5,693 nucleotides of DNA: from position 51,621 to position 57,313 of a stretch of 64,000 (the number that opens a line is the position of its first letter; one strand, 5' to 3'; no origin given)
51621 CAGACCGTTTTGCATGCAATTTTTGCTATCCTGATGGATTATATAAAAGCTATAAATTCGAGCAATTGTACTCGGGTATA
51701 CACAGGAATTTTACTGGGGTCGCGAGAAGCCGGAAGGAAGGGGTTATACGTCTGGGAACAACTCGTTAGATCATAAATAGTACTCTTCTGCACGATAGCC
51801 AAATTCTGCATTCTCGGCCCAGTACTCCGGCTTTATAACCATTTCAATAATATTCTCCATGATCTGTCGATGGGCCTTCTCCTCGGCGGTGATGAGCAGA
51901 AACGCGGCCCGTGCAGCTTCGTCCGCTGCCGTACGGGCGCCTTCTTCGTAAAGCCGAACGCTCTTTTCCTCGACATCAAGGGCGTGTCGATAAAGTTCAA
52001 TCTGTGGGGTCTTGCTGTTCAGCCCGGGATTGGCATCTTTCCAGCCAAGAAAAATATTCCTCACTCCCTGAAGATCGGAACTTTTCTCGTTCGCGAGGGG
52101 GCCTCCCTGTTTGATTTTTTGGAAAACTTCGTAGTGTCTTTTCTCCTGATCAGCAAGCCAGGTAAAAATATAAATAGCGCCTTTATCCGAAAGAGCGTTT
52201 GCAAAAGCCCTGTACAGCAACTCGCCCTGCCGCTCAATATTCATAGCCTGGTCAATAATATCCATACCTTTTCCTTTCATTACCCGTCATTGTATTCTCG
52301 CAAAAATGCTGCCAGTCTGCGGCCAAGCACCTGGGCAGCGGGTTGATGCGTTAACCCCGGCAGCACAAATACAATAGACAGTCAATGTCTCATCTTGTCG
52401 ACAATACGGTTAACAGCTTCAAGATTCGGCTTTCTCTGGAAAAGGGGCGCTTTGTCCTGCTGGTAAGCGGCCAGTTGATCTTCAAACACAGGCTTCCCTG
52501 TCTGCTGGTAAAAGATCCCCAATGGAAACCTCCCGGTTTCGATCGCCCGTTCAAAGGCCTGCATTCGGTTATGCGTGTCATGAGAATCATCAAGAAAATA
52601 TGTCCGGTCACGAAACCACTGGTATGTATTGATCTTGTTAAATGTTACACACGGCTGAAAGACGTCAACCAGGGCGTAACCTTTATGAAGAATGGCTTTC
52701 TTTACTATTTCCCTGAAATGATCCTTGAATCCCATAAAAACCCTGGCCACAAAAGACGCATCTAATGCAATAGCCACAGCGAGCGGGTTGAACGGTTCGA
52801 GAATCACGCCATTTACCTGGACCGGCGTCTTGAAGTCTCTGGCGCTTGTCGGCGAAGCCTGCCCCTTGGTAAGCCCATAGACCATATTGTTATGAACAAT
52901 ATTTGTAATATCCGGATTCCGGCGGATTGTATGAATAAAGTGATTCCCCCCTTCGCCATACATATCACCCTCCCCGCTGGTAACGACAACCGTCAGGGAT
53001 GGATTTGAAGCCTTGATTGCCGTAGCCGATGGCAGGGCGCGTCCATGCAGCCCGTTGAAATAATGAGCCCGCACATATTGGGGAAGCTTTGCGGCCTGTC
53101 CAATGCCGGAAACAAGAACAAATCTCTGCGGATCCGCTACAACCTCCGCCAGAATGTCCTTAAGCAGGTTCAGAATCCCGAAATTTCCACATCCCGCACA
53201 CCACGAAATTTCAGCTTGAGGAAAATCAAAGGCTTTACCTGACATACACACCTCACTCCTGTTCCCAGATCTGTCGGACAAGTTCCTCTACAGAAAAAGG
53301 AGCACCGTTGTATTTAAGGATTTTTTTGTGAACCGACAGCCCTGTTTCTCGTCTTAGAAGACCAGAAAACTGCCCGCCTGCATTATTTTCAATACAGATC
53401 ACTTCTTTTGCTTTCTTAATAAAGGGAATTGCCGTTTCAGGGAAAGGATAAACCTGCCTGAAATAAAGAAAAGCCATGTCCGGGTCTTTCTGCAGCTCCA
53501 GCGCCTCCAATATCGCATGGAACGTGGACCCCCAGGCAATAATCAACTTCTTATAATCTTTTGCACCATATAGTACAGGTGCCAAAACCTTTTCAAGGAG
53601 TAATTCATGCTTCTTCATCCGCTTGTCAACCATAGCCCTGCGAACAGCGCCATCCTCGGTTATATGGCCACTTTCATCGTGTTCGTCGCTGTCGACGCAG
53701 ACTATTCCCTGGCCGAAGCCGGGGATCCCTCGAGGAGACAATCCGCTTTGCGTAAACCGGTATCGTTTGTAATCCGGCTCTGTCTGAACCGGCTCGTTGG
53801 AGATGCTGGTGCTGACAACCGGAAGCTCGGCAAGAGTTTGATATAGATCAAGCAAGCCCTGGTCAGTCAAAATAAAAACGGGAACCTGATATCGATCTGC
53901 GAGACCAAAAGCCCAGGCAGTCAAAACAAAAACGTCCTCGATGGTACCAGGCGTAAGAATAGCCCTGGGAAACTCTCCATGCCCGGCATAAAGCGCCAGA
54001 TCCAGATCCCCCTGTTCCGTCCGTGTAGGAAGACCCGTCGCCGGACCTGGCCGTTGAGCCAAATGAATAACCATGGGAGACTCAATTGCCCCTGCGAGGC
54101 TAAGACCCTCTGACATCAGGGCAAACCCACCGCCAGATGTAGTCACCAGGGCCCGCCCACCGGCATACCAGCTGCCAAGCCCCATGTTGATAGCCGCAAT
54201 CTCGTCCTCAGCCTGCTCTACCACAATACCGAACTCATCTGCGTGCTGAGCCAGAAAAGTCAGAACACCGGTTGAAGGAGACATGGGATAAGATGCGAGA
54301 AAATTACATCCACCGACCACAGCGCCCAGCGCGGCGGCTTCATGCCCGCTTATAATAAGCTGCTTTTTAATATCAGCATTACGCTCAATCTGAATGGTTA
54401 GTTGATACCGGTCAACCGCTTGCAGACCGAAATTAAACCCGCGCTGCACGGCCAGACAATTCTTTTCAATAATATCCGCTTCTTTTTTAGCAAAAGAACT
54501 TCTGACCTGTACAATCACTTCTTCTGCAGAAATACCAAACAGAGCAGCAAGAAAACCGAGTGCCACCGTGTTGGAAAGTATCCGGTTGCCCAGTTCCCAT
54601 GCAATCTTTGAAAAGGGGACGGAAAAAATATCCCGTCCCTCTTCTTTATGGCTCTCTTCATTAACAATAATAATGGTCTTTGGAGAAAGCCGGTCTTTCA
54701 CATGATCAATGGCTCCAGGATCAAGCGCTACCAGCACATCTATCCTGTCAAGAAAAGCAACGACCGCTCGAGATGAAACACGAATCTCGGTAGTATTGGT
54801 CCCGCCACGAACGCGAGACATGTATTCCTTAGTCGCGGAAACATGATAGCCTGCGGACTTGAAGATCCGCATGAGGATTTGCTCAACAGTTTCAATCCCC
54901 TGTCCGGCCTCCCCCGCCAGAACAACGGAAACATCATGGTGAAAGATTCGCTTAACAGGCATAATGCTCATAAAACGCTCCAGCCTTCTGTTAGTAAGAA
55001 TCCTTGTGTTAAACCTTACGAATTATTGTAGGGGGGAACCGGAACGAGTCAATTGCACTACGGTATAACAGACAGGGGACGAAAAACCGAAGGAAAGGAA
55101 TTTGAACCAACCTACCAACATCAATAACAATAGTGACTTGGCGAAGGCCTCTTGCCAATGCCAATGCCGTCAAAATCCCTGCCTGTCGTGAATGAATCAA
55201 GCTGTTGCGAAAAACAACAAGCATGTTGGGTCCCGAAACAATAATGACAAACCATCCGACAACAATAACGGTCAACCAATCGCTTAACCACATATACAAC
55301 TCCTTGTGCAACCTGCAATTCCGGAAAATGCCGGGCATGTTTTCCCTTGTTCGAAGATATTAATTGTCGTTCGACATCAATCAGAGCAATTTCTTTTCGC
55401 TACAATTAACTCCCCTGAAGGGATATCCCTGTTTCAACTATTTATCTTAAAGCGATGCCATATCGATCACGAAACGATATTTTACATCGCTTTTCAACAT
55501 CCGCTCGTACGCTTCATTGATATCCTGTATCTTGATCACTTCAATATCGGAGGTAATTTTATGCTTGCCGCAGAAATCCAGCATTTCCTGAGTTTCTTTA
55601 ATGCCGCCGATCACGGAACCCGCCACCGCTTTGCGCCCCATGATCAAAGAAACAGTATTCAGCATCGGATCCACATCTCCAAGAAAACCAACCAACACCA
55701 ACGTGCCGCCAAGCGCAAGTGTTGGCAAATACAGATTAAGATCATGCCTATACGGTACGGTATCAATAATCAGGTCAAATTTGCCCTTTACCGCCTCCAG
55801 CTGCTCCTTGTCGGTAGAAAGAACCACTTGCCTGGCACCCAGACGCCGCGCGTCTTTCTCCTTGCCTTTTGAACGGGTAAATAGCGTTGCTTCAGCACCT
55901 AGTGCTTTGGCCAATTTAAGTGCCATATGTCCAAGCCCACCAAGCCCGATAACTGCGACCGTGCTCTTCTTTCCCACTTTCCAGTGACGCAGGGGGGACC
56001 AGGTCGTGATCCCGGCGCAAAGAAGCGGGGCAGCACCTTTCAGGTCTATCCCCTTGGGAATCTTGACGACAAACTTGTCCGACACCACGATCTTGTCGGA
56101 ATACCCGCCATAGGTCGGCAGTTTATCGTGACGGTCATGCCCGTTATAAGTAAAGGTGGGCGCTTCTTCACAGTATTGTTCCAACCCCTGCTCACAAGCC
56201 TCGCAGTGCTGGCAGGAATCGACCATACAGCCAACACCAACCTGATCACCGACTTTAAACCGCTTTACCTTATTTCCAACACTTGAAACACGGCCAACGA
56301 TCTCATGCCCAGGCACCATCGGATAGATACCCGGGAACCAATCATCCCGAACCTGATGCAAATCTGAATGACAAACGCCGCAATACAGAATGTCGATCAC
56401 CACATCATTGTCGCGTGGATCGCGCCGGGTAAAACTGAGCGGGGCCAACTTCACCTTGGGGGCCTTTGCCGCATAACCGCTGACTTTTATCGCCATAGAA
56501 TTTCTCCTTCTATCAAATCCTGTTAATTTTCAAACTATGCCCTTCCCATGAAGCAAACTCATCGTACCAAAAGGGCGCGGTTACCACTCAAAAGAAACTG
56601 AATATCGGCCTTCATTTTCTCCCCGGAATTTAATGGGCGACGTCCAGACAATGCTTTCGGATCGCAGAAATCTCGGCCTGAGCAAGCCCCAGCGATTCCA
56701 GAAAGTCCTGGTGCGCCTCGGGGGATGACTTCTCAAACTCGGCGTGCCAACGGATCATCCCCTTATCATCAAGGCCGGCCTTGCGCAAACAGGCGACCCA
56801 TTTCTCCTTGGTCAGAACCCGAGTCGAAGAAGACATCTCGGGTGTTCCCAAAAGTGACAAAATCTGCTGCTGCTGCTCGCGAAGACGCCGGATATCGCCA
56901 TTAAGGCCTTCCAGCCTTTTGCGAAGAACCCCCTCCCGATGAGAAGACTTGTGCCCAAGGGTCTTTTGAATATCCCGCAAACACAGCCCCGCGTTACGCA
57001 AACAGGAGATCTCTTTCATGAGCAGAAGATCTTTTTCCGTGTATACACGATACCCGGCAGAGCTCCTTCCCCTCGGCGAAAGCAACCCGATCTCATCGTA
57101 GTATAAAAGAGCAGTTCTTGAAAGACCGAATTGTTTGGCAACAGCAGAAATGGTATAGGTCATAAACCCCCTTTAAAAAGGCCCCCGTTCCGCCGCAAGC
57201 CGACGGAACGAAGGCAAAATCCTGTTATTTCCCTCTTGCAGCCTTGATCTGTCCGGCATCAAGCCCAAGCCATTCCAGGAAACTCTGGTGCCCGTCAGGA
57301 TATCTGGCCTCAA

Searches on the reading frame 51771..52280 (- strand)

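Call 60: search_protein_families(library=pfam, proteins=[window:51771-52280:-], max_evalue=0.00001)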
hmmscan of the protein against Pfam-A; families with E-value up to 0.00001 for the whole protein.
window:51771-52280:- (169 aa): 1 family
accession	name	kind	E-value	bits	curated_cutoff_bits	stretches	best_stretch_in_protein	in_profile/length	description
PF02915.23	Rubrerythrin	-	1.1e-10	42.5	22.8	1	7-142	1-134/137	Rubrerythrin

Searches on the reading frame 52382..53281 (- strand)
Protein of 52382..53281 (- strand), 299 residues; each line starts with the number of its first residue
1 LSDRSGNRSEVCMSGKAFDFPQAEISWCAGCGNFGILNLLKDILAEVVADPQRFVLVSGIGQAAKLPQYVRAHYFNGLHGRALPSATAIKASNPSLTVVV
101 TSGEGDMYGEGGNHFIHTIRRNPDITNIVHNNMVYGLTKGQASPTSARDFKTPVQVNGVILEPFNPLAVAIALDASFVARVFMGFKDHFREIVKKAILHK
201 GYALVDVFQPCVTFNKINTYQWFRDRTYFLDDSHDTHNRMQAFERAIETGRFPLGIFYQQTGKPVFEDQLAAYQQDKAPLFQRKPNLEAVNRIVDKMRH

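Call 60: search_protein_families(library=pfam, proteins=[window:52382-53281:-], max_evalue=0.00001)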
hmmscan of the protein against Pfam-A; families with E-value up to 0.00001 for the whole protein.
window:52382-53281:- (299 aa): 2 families
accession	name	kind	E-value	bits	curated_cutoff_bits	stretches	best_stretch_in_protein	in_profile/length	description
PF02775.26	TPP_enzyme_C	-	5.6e-27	94.8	21.9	1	65-207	17-151/151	Thiamine pyrophosphate enzyme, C-terminal TPP binding domain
PF12367.13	PFO_beta_C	-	1.5e-26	92.7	24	1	211-274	1-65/66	Pyruvate ferredoxin oxidoreductase beta subunit C terminal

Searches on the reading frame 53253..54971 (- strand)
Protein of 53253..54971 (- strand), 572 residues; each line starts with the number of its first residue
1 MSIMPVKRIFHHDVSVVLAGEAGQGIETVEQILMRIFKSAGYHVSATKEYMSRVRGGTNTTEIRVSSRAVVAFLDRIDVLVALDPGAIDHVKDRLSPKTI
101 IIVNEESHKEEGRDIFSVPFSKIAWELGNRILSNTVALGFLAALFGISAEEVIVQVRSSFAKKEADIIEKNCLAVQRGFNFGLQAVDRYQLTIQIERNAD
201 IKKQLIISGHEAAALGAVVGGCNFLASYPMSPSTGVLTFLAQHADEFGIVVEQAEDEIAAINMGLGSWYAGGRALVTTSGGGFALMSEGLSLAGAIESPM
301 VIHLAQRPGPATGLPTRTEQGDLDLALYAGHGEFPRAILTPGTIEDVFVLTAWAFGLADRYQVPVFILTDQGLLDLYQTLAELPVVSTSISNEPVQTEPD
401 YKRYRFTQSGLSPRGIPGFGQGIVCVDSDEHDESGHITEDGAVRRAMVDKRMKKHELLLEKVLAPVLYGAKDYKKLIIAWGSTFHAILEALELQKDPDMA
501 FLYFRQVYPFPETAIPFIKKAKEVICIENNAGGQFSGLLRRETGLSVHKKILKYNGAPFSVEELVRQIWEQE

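Call 60: search_protein_families(library=pfam, proteins=[window:53253-54971:-], max_evalue=0.00001)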
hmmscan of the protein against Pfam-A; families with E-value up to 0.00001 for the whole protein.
window:53253-54971:- (572 aa): 2 families
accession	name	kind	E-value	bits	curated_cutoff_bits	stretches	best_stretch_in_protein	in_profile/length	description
PF01855.24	POR_N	-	3.1e-52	178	27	1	216-443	2-224/231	Pyruvate flavodoxin/ferredoxin oxidoreductase, thiamine diP-bdg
PF01558.24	POR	-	1.1e-36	127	27.4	1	22-179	1-172/173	Pyruvate ferredoxin/flavodoxin oxidoreductase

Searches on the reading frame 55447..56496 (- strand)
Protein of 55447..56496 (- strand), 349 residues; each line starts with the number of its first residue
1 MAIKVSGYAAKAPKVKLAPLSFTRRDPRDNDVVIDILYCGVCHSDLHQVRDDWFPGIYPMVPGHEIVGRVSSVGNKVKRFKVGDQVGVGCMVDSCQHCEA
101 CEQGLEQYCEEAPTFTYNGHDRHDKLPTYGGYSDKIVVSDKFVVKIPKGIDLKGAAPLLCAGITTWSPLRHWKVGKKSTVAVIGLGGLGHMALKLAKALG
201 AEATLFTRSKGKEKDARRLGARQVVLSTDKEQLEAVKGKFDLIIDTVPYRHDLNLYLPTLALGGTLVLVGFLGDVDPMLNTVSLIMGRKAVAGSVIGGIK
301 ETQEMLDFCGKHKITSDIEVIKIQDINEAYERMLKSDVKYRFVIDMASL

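Call 60: search_protein_families(library=pfam, proteins=[window:55447-56496:-], max_evalue=0.00001)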
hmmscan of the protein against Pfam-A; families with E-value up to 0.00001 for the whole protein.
window:55447-56496:- (349 aa): 3 families
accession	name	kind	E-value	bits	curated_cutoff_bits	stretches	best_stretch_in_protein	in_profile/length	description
PF08240.17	ADH_N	-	4.3e-27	94.8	23.5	1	29-148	2-104/104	Alcohol dehydrogenase GroES-like domain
PF00107.32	ADH_zinc_N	-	8.5e-22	77.9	31.8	1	187-309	1-127/129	Zinc-binding dehydrogenase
PF13602.12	ADH_zinc_N_2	-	3.6e-06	28.4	27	1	219-333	1-123/134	Zinc-binding dehydrogenase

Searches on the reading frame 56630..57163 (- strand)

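Call 60: search_protein_families(library=pfam, proteins=[window:56630-57163:-], max_evalue=0.00001)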
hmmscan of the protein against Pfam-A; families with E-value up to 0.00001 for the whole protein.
window:56630-57163:- (177 aa): 2 families
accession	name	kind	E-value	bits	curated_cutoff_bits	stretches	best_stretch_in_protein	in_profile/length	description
PF13411.12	MerR_1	-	1.4e-15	57.5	21.6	1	3-69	1-66/69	MerR HTH family regulatory protein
PF00376.29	MerR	-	3.2e-12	46.5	28.2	1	4-41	1-38/38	MerR family regulatory protein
